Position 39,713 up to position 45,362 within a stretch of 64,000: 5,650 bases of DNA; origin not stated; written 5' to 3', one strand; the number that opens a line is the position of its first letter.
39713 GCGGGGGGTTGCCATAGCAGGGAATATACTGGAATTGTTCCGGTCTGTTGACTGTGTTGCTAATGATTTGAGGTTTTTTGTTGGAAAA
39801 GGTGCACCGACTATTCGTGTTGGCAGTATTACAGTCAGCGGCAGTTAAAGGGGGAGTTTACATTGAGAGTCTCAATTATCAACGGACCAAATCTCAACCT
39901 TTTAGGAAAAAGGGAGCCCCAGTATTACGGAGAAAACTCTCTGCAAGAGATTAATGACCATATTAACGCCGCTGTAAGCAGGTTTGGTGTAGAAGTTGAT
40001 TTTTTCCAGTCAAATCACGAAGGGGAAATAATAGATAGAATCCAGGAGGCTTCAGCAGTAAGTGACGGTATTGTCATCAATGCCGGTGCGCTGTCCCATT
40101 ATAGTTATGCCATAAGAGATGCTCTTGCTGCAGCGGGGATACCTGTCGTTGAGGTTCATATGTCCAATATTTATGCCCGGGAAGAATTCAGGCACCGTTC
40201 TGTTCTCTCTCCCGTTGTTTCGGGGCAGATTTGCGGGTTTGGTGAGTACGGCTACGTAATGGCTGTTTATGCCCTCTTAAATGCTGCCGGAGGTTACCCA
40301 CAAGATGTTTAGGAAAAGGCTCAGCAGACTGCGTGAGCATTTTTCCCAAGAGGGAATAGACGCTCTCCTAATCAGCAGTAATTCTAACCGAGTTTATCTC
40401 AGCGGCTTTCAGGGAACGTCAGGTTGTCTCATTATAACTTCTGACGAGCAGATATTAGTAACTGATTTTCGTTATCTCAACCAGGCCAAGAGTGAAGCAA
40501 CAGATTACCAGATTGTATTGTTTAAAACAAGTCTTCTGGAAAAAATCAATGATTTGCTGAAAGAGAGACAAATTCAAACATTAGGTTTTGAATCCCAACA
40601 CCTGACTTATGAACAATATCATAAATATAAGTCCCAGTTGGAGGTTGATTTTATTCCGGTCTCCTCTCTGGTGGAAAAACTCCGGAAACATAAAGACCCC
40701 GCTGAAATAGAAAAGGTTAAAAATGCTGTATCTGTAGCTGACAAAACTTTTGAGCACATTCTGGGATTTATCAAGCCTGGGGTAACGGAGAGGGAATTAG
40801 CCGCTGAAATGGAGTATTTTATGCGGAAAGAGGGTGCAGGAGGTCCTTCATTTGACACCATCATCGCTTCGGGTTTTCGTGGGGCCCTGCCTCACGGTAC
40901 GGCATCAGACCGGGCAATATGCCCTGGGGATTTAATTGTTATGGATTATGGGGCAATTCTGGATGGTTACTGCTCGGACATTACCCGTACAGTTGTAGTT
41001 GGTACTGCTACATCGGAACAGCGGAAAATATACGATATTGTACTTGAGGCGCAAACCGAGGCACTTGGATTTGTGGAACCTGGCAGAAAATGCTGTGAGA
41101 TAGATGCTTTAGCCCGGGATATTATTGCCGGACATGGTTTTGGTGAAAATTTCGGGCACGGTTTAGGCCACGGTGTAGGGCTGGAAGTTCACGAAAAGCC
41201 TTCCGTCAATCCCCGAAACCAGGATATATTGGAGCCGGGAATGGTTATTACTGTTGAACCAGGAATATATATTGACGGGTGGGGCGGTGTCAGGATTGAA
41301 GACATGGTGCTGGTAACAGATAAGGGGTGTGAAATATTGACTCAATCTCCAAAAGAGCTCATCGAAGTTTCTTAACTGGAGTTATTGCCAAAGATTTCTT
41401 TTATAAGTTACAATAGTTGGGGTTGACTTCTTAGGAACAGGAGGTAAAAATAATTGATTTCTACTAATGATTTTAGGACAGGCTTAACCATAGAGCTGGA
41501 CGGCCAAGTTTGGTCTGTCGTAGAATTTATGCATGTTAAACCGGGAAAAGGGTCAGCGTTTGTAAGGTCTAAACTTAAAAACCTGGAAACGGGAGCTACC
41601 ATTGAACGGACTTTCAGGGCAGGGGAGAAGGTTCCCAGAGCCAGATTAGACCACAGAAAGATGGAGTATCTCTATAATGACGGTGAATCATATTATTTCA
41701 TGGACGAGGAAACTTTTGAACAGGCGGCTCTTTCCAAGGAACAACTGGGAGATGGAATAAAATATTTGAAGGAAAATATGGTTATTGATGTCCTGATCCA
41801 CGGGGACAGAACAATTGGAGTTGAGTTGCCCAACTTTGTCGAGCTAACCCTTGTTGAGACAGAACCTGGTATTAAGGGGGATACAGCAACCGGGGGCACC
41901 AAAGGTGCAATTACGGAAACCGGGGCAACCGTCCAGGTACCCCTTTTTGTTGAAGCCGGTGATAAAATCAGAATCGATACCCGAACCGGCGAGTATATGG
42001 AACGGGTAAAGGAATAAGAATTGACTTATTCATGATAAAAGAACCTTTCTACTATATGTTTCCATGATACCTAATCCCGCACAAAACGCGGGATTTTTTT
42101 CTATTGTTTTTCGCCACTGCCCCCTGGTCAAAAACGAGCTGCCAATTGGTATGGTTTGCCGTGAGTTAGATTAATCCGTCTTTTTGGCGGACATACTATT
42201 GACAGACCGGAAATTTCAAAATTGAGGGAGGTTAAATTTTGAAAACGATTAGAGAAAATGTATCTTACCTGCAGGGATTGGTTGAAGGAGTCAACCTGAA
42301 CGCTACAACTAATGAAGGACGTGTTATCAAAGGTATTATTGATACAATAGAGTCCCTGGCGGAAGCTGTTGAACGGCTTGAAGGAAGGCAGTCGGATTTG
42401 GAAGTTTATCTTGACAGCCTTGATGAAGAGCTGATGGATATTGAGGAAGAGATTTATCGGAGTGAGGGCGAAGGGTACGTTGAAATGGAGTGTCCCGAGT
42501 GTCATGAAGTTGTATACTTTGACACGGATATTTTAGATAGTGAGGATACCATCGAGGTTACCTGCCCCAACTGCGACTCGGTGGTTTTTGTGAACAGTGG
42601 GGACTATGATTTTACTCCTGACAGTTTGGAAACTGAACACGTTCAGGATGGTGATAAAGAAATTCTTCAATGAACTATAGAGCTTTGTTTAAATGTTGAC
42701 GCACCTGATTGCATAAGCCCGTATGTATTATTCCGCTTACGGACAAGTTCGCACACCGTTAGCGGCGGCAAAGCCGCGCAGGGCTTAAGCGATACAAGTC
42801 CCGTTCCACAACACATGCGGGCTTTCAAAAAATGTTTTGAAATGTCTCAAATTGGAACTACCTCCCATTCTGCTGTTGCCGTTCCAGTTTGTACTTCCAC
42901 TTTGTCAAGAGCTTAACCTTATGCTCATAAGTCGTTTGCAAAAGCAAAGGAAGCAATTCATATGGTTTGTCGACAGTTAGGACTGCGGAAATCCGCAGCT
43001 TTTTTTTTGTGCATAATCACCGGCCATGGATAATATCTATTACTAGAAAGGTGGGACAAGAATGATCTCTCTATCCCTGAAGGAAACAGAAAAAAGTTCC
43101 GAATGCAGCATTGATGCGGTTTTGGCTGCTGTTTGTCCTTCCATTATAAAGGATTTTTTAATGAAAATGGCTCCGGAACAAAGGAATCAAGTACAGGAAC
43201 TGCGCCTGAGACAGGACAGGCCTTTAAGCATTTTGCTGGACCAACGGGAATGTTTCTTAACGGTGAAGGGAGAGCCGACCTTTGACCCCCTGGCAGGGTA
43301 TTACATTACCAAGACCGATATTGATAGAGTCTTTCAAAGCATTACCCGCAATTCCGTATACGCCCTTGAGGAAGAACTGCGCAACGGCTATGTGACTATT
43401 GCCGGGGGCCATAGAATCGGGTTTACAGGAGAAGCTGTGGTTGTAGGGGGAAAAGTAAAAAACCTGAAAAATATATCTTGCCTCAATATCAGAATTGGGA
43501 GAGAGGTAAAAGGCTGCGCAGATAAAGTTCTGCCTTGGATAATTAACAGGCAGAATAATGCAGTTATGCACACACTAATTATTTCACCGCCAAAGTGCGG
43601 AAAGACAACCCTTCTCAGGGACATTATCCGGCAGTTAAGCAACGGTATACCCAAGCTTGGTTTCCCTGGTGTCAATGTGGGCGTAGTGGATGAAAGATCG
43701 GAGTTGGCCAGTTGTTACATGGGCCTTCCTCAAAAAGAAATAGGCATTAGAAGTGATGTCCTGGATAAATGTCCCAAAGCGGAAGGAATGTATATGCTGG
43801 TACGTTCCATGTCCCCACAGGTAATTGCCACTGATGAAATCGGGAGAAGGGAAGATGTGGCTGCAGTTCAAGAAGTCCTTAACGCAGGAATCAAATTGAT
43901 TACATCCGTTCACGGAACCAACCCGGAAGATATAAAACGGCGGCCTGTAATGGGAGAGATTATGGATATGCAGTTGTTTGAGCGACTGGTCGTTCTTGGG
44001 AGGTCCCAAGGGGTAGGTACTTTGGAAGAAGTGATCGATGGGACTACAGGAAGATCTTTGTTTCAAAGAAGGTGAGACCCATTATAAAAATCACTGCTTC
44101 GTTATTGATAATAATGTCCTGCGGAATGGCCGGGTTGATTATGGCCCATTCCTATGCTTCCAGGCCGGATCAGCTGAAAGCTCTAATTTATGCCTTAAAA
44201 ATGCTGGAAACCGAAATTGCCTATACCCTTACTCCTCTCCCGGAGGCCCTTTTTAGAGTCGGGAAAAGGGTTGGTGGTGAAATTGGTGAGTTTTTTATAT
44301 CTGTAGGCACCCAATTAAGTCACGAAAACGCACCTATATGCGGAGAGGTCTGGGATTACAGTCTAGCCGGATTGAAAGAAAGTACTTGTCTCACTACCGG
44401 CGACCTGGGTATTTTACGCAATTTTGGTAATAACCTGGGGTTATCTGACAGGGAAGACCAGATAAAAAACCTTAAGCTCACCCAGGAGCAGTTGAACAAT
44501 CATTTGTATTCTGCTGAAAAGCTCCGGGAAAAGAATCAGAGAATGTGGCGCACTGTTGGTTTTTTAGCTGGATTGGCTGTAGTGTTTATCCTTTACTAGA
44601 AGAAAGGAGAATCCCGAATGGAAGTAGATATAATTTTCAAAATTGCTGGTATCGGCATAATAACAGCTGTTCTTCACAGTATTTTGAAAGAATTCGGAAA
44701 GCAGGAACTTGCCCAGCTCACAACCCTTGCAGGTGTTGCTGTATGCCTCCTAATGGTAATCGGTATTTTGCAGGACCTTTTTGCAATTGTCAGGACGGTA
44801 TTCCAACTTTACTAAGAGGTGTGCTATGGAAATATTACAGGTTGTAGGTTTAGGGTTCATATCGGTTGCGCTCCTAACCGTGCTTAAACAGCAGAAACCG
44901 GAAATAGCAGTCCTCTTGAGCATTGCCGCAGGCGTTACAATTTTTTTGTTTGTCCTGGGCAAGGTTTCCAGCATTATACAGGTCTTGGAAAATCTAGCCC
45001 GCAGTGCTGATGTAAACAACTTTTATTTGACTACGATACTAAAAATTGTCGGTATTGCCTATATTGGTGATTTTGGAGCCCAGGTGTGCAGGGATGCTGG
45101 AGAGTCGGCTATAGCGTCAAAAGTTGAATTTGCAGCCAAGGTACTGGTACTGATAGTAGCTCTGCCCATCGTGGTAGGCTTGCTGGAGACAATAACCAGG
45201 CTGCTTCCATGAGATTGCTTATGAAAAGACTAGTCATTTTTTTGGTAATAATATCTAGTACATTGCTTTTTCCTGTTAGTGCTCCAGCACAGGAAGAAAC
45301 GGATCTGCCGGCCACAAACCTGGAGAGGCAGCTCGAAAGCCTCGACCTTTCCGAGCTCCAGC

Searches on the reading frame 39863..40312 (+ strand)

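Call 81: search_protein_families(library=pfam, proteins=[window:39863-40312:+], max_evalue=0.001)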
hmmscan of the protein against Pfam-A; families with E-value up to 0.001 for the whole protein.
window:39863-40312:+ (149 aa): 1 family
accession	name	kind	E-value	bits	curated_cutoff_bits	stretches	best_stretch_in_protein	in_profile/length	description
PF01220.24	DHquinase_II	-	1.8e-59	199.8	23.3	1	3-138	2-137/138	Dehydroquinase class II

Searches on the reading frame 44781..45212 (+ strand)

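Call 81: search_protein_families(library=pfam, proteins=[window:44781-45212:+], max_evalue=0.001)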
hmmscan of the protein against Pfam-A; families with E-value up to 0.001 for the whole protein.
window:44781-45212:+ (143 aa): 1 family
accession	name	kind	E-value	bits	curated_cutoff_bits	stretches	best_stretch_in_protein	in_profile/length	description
PF06686.16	SpoIIIAC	-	4.3e-34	116.9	24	2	86-141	1-56/56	Stage III sporulation protein AC/AD protein family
